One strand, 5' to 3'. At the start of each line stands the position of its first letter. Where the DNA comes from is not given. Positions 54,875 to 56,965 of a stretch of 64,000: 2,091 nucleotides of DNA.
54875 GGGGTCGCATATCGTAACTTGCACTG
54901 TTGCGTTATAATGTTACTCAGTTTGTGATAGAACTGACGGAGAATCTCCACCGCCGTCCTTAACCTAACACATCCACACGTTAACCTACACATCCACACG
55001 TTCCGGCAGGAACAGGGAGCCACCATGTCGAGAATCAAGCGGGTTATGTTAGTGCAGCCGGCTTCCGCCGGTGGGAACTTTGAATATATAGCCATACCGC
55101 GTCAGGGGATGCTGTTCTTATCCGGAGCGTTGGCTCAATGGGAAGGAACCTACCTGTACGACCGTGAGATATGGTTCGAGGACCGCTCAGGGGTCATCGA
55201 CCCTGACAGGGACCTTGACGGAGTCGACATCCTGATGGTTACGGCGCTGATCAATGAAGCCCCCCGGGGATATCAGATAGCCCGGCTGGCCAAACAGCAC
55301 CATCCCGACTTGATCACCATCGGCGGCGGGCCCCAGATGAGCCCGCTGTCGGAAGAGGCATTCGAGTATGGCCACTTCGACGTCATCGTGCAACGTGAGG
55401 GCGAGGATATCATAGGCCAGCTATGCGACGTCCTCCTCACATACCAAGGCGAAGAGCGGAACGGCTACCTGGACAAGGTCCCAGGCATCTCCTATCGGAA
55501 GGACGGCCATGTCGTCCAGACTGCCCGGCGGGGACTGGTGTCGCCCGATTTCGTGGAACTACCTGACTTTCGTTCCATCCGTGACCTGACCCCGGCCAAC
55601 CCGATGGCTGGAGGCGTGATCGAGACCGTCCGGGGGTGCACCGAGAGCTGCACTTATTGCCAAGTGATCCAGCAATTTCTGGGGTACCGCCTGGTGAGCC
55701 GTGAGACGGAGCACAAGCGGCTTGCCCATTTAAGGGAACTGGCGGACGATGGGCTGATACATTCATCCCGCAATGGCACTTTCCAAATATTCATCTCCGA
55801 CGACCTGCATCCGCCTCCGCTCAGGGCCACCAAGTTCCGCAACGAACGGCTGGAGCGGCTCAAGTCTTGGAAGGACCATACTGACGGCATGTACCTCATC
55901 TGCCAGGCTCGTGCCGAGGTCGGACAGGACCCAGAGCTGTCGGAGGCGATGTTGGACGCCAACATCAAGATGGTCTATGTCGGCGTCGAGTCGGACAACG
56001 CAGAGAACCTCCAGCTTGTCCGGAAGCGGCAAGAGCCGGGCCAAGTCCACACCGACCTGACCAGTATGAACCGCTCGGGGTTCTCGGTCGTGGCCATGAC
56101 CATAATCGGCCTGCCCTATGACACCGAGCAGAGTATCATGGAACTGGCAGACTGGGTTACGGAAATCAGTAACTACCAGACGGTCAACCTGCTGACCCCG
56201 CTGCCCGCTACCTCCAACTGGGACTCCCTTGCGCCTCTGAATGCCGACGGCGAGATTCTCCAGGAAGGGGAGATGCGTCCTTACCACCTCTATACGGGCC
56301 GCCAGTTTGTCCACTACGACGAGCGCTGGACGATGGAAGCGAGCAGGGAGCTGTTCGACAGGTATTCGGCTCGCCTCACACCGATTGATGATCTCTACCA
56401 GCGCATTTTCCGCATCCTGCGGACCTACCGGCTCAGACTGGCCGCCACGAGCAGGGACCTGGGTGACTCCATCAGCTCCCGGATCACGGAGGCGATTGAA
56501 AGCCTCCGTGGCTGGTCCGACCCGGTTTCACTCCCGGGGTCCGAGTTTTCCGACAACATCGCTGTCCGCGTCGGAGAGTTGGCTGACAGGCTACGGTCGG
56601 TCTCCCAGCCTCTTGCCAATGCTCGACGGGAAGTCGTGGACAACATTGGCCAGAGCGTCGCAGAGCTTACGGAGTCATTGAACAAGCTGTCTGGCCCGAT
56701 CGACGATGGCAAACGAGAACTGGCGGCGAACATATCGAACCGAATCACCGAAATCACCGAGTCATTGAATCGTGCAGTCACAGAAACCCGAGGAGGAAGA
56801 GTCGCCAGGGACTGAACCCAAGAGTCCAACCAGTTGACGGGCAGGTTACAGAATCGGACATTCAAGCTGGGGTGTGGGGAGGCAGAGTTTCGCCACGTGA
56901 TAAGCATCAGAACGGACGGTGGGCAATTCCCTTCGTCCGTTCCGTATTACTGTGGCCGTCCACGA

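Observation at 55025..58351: B12-binding radical SAM enzyme with four exact 29-residue C-terminal repeats, paired with a second KAS II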

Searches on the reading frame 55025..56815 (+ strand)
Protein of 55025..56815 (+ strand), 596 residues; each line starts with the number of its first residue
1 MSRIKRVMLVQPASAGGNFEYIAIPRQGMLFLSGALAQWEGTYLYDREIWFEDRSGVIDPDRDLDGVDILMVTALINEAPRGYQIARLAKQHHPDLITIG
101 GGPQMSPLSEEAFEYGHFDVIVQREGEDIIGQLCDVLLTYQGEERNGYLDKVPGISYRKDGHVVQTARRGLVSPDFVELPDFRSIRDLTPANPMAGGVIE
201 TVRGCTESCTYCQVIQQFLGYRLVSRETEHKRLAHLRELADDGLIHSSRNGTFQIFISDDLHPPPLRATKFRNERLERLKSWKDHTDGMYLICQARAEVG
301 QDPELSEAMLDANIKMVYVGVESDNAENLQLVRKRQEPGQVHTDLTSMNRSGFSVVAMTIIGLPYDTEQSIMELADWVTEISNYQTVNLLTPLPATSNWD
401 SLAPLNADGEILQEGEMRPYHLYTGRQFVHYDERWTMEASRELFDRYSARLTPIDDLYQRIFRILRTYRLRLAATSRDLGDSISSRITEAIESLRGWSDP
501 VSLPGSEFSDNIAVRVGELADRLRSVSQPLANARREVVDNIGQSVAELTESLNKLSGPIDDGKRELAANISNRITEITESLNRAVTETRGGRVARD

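Call 3: search_protein_families(library=pfam, proteins=[window:55025-56815:+], max_evalue=0.01)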
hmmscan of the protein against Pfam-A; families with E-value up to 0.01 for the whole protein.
window:55025-56815:+ (596 aa): 2 families
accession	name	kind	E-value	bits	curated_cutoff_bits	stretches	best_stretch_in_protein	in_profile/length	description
PF04055.27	Radical_SAM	-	2.6e-11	44.4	29.5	1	199-378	1-166/166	Radical SAM superfamily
PF02310.24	B12-binding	-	4e-07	30.3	32.1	1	66-130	51-117/121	B12 binding domain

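Call 4: search_protein_families(library=ncbifam, proteins=[window:55025-56815:+], max_evalue=0.01)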
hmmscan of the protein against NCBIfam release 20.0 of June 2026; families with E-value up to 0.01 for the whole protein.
window:55025-56815:+ (596 aa): 14 families
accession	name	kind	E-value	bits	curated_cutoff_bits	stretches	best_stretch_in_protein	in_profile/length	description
TIGR04014.1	B12_SAM_MJ_0865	equivalog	8.6e-18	64.3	360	1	95-409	69-365/434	methyl-coenzyme M reductase glutamine C-methyltransferase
NF050148.1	rSAM_ApyD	equivalog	3.1e-16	58.9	750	2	84-237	92-241/645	RiPP biosynthesis radical SAM protein ApyD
TIGR03471.1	HpnJ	equivalog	3.3e-16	59.2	577.6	1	68-415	70-397/472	hopanoid biosynthesis associated radical SAM protein HpnJ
TIGR02026.1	BchE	equivalog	9e-15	54.5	481.35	1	6-401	1-386/497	magnesium-protoporphyrin IX monomethyl ester anaerobic oxidative cyclase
TIGR04367.1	HpnR_B12_rSAM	equivalog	9.1e-14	50.8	650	1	76-401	71-372/490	hopanoid C-3 methylase HpnR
TIGR04479.1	bcpD_PhpK_rSAM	subfamily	1.9e-13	49.6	600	1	84-380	129-408/504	PhpK family radical SAM P-methyltransferase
TIGR04013.1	B12_SAM_MJ_1487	hypoth_equivalog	3.6e-13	49.1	251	2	85-217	63-172/382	TIGR04013 family B12-binding domain/radical SAM domain-containing protein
TIGR03975.1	rSAM_ocin_1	subfamily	4e-11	42.1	281.85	1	84-382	146-431/606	RiPP maturation radical SAM C-methyltransferase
NF033712.0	B12_rSAM_KedN5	subfamily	3.4e-09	35.5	700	1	84-212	80-211/624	KedN5 family methylcobalamin-dependent radical SAM C-methyltransferase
NF033070.1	rSAM_AprD4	equivalog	8.8e-08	31.5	500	1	273-397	258-385/456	AprD4 family radical SAM diol-dehydratase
NF040546.1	rSAM_CUAEP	equivalog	2.3e-07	29.9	500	1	122-220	95-195/468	CUAEP/CCAEP-tail radical SAM (seleno)protein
NF040542.1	rSAM_RCCLKC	equivalog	9.2e-06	25.1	450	1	118-381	100-350/423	arsinothricin biosynthesis radical SAM protein ArsL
TIGR04190.1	B12_SAM_Ta0216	equivalog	1.1e-05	24.2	500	1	84-382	98-395/554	TIGR04190 family B12-binding domain/radical SAM domain protein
TIGR04072.2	rSAM_ladder_B12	equivalog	0.00038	19.2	360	1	62-259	67-234/443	lipid biosynthesis B12-binding/radical SAM protein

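Call 10: find_homologous_proteins(query=window:55025-56812:+, max_evalue=1e-10)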
Query window:55025-56812:+ (596 aa): 1374 proteins with E <= 1e-10 among 8000 candidates; the best 120 are listed.
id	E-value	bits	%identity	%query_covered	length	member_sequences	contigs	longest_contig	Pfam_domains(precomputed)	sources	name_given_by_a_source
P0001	0.0e+0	1342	99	100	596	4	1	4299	PF04055.28,PF02310.25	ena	-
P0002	0.0e+0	1340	99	100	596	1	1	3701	PF04055.28,PF02310.25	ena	-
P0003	0.0e+0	1283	94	100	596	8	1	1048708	PF04055.28,PF02310.25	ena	-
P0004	0.0e+0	1276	94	100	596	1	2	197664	PF04055.28,PF02310.25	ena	-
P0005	0.0e+0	1202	87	100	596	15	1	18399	PF04055.28,PF02310.25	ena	-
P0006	0.0e+0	1201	88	100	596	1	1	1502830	PF04055.28,PF02310.25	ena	-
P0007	0.0e+0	1199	87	100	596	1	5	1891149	PF04055.28,PF02310.25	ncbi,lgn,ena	-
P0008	0.0e+0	1198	87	100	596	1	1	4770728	PF04055.28,PF02310.25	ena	-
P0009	0.0e+0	1198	87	100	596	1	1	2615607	PF04055.28,PF02310.25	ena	-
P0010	0.0e+0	1197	87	100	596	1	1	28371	PF04055.28,PF02310.25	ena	-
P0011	0.0e+0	1196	87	100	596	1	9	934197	PF04055.28,PF02310.25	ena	-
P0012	0.0e+0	1195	87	100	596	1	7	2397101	PF04055.28,PF02310.25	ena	-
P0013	0.0e+0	1193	86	100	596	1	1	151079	PF04055.28,PF02310.25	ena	-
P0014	0.0e+0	1192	86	100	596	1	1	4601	PF04055.28,PF02310.25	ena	-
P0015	0.0e+0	1187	87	99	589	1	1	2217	PF04055.28,PF02310.25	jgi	jgi:radical SAM superfamily enzyme YgiQ (UPF0313 family)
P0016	0.0e+0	1186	87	99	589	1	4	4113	PF04055.28,PF02310.25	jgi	jgi:radical SAM superfamily enzyme YgiQ (UPF0313 family)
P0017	0.0e+0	1185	87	99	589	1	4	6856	PF04055.28,PF02310.25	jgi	jgi:radical SAM superfamily enzyme YgiQ (UPF0313 family)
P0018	0.0e+0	1181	87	99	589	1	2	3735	PF04055.28,PF02310.25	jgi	jgi:radical SAM superfamily enzyme YgiQ (UPF0313 family)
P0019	0.0e+0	1173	85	100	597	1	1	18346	PF04055.28,PF02310.25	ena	-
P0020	0.0e+0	1129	81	100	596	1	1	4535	PF04055.28,PF02310.25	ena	-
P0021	0.0e+0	1127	86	95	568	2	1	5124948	PF04055.28,PF02310.25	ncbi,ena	-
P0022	0.0e+0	1100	79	100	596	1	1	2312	PF04055.28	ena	-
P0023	0.0e+0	1100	79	100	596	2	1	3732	PF04055.28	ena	-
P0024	0.0e+0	1099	80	100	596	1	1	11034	PF04055.28,PF02310.25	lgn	-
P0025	0.0e+0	1095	79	100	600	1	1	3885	PF04055.28,PF02310.25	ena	-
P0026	0.0e+0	1094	79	100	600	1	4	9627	PF04055.28,PF02310.25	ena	-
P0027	0.0e+0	1094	79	100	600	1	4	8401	PF04055.28,PF02310.25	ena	-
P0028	0.0e+0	1094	79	100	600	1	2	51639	PF04055.28,PF02310.25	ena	-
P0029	0.0e+0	1092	79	100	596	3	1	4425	PF04055.28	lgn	-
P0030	0.0e+0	1091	79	100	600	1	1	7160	PF04055.28,PF02310.25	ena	-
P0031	0.0e+0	1089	79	99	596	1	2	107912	PF04055.28,PF02310.25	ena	-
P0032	0.0e+0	1089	78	100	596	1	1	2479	PF04055.28,PF02310.25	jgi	jgi:radical SAM superfamily enzyme YgiQ (UPF0313 family)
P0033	0.0e+0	1089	79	98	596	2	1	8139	PF04055.28,PF02310.25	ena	-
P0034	0.0e+0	1085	78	100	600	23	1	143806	PF04055.28,PF02310.25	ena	-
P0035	0.0e+0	1083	78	100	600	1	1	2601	PF04055.28,PF02310.25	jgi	jgi:radical SAM superfamily enzyme YgiQ (UPF0313 family)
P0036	0.0e+0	1082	78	100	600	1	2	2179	PF04055.28,PF02310.25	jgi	jgi:radical SAM superfamily enzyme YgiQ (UPF0313 family)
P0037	0.0e+0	1082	78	99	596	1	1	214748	PF04055.28,PF02310.25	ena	-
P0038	0.0e+0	1081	78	99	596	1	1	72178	PF04055.28,PF02310.25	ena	-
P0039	0.0e+0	1081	78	100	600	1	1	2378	PF04055.28,PF02310.25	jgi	jgi:radical SAM superfamily enzyme YgiQ (UPF0313 family)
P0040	0.0e+0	1080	77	100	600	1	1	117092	PF04055.28,PF02310.25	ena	-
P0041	0.0e+0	1079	77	100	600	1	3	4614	PF04055.28,PF02310.25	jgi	jgi:radical SAM superfamily enzyme YgiQ (UPF0313 family)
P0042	0.0e+0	1079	77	100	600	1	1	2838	PF04055.28,PF02310.25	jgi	jgi:radical SAM superfamily enzyme YgiQ (UPF0313 family)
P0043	0.0e+0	1077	77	100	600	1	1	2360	PF04055.28,PF02310.25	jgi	jgi:radical SAM superfamily enzyme YgiQ (UPF0313 family)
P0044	0.0e+0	1077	77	100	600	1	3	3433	PF04055.28,PF02310.25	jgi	jgi:radical SAM superfamily enzyme YgiQ (UPF0313 family)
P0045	0.0e+0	1077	78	99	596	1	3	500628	PF04055.28,PF02310.25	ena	-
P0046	0.0e+0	1077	77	100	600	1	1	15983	PF04055.28,PF02310.25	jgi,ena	jgi:radical SAM superfamily enzyme YgiQ (UPF0313 family)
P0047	0.0e+0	1076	77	100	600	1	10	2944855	PF04055.28,PF02310.25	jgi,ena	jgi:radical SAM superfamily enzyme YgiQ (UPF0313 family)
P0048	0.0e+0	1076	77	100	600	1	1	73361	PF04055.28,PF02310.25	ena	-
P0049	0.0e+0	1076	78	99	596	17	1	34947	PF04055.28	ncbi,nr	ncbi:MAG: radical SAM protein [Chloroflexi bacterium]|nr:radical SAM protein [Chloroflexota bacteriu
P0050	0.0e+0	1076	78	99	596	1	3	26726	PF04055.28,PF02310.25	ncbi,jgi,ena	-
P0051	0.0e+0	1076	77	100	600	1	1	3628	PF04055.28,PF02310.25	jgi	jgi:radical SAM superfamily enzyme YgiQ (UPF0313 family)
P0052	0.0e+0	1075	77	100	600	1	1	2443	PF04055.28,PF02310.25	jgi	jgi:radical SAM superfamily enzyme YgiQ (UPF0313 family)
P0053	0.0e+0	1075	77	100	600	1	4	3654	PF04055.28,PF02310.25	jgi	jgi:radical SAM superfamily enzyme YgiQ (UPF0313 family)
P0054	0.0e+0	1075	77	100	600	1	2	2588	PF04055.28,PF02310.25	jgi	jgi:radical SAM superfamily enzyme YgiQ (UPF0313 family)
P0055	0.0e+0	1075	77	100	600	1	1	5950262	PF04055.28,PF02310.25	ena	-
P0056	0.0e+0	1075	77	100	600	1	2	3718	PF04055.28,PF02310.25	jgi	jgi:radical SAM superfamily enzyme YgiQ (UPF0313 family)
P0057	0.0e+0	1075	77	100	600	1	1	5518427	PF04055.28,PF02310.25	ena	-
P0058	0.0e+0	1074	77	99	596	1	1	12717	PF04055.28,PF02310.25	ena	-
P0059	0.0e+0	1073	77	100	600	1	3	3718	PF04055.28,PF02310.25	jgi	jgi:radical SAM superfamily enzyme YgiQ (UPF0313 family)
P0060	0.0e+0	1073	77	100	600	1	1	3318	PF04055.28,PF02310.25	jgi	jgi:radical SAM superfamily enzyme YgiQ (UPF0313 family)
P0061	0.0e+0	1073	77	99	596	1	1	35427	PF04055.28,PF02310.25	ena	-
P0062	0.0e+0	1072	77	100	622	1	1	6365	PF04055.28,PF02310.25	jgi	jgi:radical SAM superfamily enzyme YgiQ (UPF0313 family)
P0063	0.0e+0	1072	78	99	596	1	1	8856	PF04055.28,PF02310.25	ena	-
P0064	0.0e+0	1068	77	99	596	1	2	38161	PF04055.28,PF02310.25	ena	-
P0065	0.0e+0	1066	77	99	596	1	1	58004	PF04055.28,PF02310.25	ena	-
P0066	0.0e+0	1066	77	99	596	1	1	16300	PF04055.28,PF02310.25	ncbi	-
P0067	0.0e+0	1065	77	99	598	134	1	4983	PF04055.28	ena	-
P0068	0.0e+0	1065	76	100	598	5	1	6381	PF04055.28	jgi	-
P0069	0.0e+0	1063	77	99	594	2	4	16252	PF04055.28,PF02310.25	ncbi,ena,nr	ncbi:MAG: radical SAM protein [Chloroflexi bacterium]|nr:radical SAM protein [Chloroflexota bacteriu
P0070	0.0e+0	1061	77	98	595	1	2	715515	PF04055.28,PF02310.25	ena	-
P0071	0.0e+0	1060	77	98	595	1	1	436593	PF04055.28,PF02310.25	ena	-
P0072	0.0e+0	1059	76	99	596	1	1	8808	PF04055.28,PF02310.25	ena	-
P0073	0.0e+0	1059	76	99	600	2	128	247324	PF04055.28,PF02310.25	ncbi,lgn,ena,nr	ncbi:MAG: B12-binding domain-containing radical SAM protein [Dehalococcoidia bacterium]|nr:B12-bindi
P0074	0.0e+0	1058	76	100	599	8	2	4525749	PF04055.28,PF02310.25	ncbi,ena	-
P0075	0.0e+0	1057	78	99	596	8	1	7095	PF04055.28,PF02310.25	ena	-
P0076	0.0e+0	1056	76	99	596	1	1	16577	PF04055.28,PF02310.25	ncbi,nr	ncbi:MAG: radical SAM protein [Dehalococcoidia bacterium]|nr:radical SAM protein [Dehalococcoidia ba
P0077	0.0e+0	1055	76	99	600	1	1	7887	PF04055.28,PF02310.25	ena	-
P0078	0.0e+0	1054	77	98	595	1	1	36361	PF04055.28,PF02310.25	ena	-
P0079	0.0e+0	1053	76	100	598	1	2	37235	PF04055.28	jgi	jgi:radical SAM superfamily enzyme YgiQ (UPF0313 family)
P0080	0.0e+0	1052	76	99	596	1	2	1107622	PF04055.28,PF02310.25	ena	-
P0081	0.0e+0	1052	76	99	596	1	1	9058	PF04055.28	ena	-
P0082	0.0e+0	1051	74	100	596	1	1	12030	PF04055.28,PF02310.25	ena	-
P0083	0.0e+0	1051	77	99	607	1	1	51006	PF04055.28,PF02310.25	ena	-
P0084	0.0e+0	1050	76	98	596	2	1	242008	PF04055.28,PF02310.25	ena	-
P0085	0.0e+0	1050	76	99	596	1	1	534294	PF04055.28,PF02310.25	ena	-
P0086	0.0e+0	1049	77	97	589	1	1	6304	PF04055.28,PF02310.25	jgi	jgi:radical SAM superfamily enzyme YgiQ (UPF0313 family)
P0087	0.0e+0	1048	76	99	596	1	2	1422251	PF04055.28,PF02310.25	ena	-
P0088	0.0e+0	1048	76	99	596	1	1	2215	PF04055.28,PF02310.25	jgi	jgi:radical SAM superfamily enzyme YgiQ (UPF0313 family)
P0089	0.0e+0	1048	76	99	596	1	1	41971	PF04055.28,PF02310.25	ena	-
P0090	0.0e+0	1048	75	99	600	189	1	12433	PF04055.28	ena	-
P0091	0.0e+0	1047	76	99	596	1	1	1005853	PF04055.28,PF02310.25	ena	-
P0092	0.0e+0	1047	76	98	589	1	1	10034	PF04055.28,PF02310.25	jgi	jgi:radical SAM superfamily enzyme YgiQ (UPF0313 family)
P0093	0.0e+0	1047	76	99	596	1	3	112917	PF04055.28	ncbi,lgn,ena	-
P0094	0.0e+0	1047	75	99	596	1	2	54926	PF04055.28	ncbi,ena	-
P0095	0.0e+0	1046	76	99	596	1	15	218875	PF04055.28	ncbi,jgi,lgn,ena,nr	ncbi:MAG: radical SAM protein [Dehalococcoidia bacterium]|nr:radical SAM protein [Dehalococcoidia ba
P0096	0.0e+0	1046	76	99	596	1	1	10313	PF04055.28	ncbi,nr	ncbi:MAG: radical SAM protein [Dehalococcoidia bacterium]|nr:radical SAM protein [Dehalococcoidia ba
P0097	0.0e+0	1046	76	100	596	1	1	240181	PF04055.28,PF02310.25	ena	-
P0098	0.0e+0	1046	76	99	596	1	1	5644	PF04055.28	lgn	-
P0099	0.0e+0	1045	76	99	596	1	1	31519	PF04055.28,PF02310.25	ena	-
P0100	0.0e+0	1045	75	99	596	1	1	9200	PF04055.28,PF02310.25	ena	-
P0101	0.0e+0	1045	74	99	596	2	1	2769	PF04055.28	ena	-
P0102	0.0e+0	1043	75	100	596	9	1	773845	PF04055.28,PF02310.25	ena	-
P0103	0.0e+0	1043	75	99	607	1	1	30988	PF04055.28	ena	-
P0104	0.0e+0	1043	75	99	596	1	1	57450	PF04055.28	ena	-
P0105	0.0e+0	1043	76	99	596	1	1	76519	PF04055.28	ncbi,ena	-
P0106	0.0e+0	1042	76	99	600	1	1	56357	PF04055.28,PF02310.25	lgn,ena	-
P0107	0.0e+0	1042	77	99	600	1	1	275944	PF04055.28,PF02310.25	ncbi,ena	-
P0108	0.0e+0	1042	76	99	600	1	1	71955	PF04055.28,PF02310.25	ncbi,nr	ncbi:MAG: hypothetical protein BZY88_02780 [SAR202 cluster bacterium Io17-Chloro-G9]|nr:MAG: hypothe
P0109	0.0e+0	1042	75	99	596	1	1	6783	PF04055.28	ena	-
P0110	0.0e+0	1042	75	99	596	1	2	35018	PF04055.28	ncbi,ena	-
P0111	0.0e+0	1041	75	99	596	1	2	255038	PF04055.28,PF02310.25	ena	-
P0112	0.0e+0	1040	76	98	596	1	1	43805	PF04055.28,PF02310.25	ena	-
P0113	0.0e+0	1039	75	100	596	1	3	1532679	PF04055.28,PF02310.25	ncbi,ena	-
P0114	0.0e+0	1039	74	99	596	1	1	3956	PF04055.28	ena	-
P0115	0.0e+0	1039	73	100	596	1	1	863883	PF04055.28,PF02310.25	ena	-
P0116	0.0e+0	1039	76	99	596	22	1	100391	PF04055.28,PF02310.25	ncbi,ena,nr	ncbi:MAG: hypothetical protein BZY88_01025 [SAR202 cluster bacterium Io17-Chloro-G9]|nr:MAG: hypothe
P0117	0.0e+0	1039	74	99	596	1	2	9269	PF04055.28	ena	-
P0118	0.0e+0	1038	75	97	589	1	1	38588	PF04055.28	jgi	jgi:radical SAM superfamily enzyme YgiQ (UPF0313 family)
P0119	0.0e+0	1037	73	100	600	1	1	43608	PF04055.28,PF02310.25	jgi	jgi:radical SAM superfamily enzyme YgiQ (UPF0313 family)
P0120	0.0e+0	1037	74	99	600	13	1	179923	PF04055.28,PF02310.25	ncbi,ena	-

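Call 13: find_related_loci(query=window:55025-56812:+, collection=genome_contigs, flank=6000)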
Query window:55025-56812:+ (596 aa) in genome_contigs; peptide patterns used: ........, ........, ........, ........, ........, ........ (x = any residue, [..] = any of these).
73 stretches matched a pattern; 49 encode a relative of the query (tblastn E <= 1e-3); 49 distinct loci.
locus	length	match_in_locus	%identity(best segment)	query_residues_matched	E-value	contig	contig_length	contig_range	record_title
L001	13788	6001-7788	94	1-596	0e+0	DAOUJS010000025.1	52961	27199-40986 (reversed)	MAG TPA_asm: Dehalococcoidia bacterium isolate S34_277 k113_820473, whole genome shotgun sequence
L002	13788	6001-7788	94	1-596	0e+0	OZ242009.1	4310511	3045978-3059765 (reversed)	MAG: Dehalococcoidia bacterium isolate 899261b6-bc8c-404b-9ed8-1f9bb82080cc genome assembly, chromosome: 1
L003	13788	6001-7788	87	1-596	0e+0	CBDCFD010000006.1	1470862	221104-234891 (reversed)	MAG: Dehalococcoidia bacterium isolate 00984b42-5fdc-41aa-b48b-cfc3a05d4d85 genome assembly, contig: contig_6, whole gen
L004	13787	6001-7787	86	1-596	0e+0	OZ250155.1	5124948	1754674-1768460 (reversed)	MAG: Dehalococcoidia bacterium isolate 1061aa9e-c1ab-476f-8b68-e9686b595c54 genome assembly, chromosome: 1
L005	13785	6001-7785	77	2-596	0e+0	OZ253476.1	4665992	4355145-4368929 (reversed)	MAG: Dehalococcoidia bacterium isolate f6f1a14d-75c1-44c4-996a-bd844335e16e genome assembly, chromosome: 1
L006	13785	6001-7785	77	2-596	0e+0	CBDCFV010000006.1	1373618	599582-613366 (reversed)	MAG: Dehalococcoidia bacterium isolate 9c3c1ea3-44c0-4b18-a908-b6ba16db4234 genome assembly, contig: contig_6, whole gen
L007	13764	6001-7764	77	1-588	0e+0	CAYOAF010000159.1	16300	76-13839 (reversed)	MAG TPA_asm: uncultured Dehalococcoidia bacterium isolate SRP260945_co2_452 genome assembly, contig: k141_3490977, whole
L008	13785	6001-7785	76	1-595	0e+0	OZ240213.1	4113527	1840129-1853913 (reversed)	MAG: Dehalococcoidia bacterium isolate 72fd1f58-039a-43d1-a234-fad5f02d9593 genome assembly, chromosome: 1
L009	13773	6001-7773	76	2-593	0e+0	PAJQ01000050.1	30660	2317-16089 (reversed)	MAG: Chloroflexota bacterium isolate SAT91 151935, whole genome shotgun sequence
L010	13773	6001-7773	76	2-593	0e+0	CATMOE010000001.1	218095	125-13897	MAG: uncultured Dehalococcoidia bacterium isolate SRR3967319_bin.3_MetaWRAP_v1.3_MAG genome assembly, contig: ERZ508525.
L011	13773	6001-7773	76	2-593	0e+0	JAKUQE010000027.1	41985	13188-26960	MAG: Dehalococcoidia bacterium isolate ALOHA_A2.5_21 A2.5-Dehalococcoidia-20_27, whole genome shotgun sequence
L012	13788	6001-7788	86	1-596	0e+0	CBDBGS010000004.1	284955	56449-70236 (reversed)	MAG: Dehalococcoidia bacterium isolate 0450fea2-616e-4c1e-92ac-d4367affb7b6 genome assembly, contig: contig_4, whole gen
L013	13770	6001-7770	75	1-590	0e+0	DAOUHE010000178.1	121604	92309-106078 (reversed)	MAG TPA_asm: Dehalococcoidia bacterium isolate S1_19 k129_1397907, whole genome shotgun sequence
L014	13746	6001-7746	74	1-582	0e+0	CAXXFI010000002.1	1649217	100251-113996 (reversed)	MAG: Dehalococcoidia bacterium isolate 10f4566d-ab44-49ae-b774-fc9f760c6436 genome assembly, contig: contig_2, whole gen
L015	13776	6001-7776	73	1-592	0e+0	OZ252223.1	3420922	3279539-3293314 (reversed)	MAG: Dehalococcoidia bacterium isolate 61792766-41d2-4ca2-9188-a4e588d315ea genome assembly, chromosome: 1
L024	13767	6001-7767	72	1-589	0e+0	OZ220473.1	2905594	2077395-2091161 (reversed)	MAG: Dehalococcoidia bacterium isolate 87cb072c-069b-458f-9ccb-7e689b7dc65c genome assembly, chromosome: 1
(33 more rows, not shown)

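Call 16: search_protein_representatives(protein=window:55025-56812:+)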
Query: 596 residues. Proteins with E-value up to 0.001 (for the whole library): 7337; up to 1e-10: 872; up to 1e-30: 33. The best 150 are listed.
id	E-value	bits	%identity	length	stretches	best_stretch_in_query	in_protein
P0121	4.7e-229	778.3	62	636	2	2-497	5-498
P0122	1.0e-226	770.6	65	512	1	29-522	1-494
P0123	6.2e-207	705.3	76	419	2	199-473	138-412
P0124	9.0e-161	552.8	57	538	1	2-462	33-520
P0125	5.1e-134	464.5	51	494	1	2-466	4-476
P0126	6.5e-130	451.0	63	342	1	252-589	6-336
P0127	1.6e-116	406.7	70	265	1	333-589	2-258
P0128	1.2e-104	367.5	48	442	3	243-468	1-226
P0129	8.1e-93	328.5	64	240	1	5-238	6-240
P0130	1.3e-91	324.5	75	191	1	289-479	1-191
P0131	5.2e-67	243.3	62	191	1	404-591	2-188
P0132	5.8e-62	226.6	63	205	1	1-158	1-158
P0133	6.8e-62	226.4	36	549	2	3-397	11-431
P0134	1.4e-56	208.8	75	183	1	316-441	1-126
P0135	1.6e-55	205.4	46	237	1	352-591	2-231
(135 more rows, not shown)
